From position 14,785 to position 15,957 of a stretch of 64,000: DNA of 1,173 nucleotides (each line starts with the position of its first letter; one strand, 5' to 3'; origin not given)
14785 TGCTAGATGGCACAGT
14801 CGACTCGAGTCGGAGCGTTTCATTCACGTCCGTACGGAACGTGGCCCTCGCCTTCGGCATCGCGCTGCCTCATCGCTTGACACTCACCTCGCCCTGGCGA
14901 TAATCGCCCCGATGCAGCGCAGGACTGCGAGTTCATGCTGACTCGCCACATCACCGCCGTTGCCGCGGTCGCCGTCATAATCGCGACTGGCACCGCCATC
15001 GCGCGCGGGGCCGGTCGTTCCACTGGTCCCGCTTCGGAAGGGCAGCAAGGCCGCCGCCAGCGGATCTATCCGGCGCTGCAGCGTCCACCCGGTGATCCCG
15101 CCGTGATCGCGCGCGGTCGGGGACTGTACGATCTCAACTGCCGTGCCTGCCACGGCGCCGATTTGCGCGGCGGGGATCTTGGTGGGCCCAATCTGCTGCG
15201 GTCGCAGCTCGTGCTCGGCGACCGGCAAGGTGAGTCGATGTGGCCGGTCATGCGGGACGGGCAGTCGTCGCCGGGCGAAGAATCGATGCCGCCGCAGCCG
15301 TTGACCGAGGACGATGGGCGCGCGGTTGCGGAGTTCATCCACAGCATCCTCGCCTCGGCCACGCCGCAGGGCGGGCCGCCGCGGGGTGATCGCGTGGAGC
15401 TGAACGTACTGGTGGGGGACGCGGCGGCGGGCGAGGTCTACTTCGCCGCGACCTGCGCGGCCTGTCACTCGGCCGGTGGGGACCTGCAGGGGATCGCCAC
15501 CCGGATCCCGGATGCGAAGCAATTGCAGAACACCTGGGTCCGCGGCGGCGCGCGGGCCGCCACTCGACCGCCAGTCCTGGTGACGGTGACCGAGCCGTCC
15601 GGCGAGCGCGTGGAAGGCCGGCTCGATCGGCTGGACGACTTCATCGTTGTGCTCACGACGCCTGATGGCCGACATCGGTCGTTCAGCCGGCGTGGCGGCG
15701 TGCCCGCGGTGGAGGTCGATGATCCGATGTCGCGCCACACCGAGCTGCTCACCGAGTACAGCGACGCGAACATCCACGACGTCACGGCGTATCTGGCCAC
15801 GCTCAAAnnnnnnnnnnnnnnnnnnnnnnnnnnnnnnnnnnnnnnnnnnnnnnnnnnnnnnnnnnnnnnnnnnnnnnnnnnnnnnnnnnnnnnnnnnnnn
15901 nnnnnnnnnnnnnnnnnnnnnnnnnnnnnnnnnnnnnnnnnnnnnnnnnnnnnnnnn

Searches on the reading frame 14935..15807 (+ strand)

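Call 86: search_protein_families(library=ncbifam, proteins=[window:14935-15807:+], max_evalue=0.00001)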
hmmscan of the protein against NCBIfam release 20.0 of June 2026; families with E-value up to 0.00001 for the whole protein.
window:14935-15807:+ (291 aa): 6 families
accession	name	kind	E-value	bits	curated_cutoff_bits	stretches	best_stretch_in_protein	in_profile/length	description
NF050122.1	bc1_QcrC_actin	exception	1.8e-09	37.3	200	1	54-182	37-155/253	cytochrome bc1 complex diheme cytochrome c subunit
NF045774.1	cytochro_C551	exception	3.8e-09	36.5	118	1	60-135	41-106/110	cytochrome c551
NF045773.1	cytochro_C550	exception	8.3e-09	35.4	125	0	60-136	51-117/118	cytochrome c550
NF011054.0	PRK14486.1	equivalog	1.3e-08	34.7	447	1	52-137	209-289/294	putative bifunctional cbb3-type cytochrome c oxidase subunit II/cytochrome c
TIGR00782.1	ccoP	equivalog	3.8e-08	33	179.95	0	52-137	197-280/285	cytochrome-c oxidase, cbb3-type subunit III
TIGR02603.1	CxxCH_TIGR02603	domain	1.1e-07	31.9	68.15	0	161-288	1-132/134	putative heme-binding domain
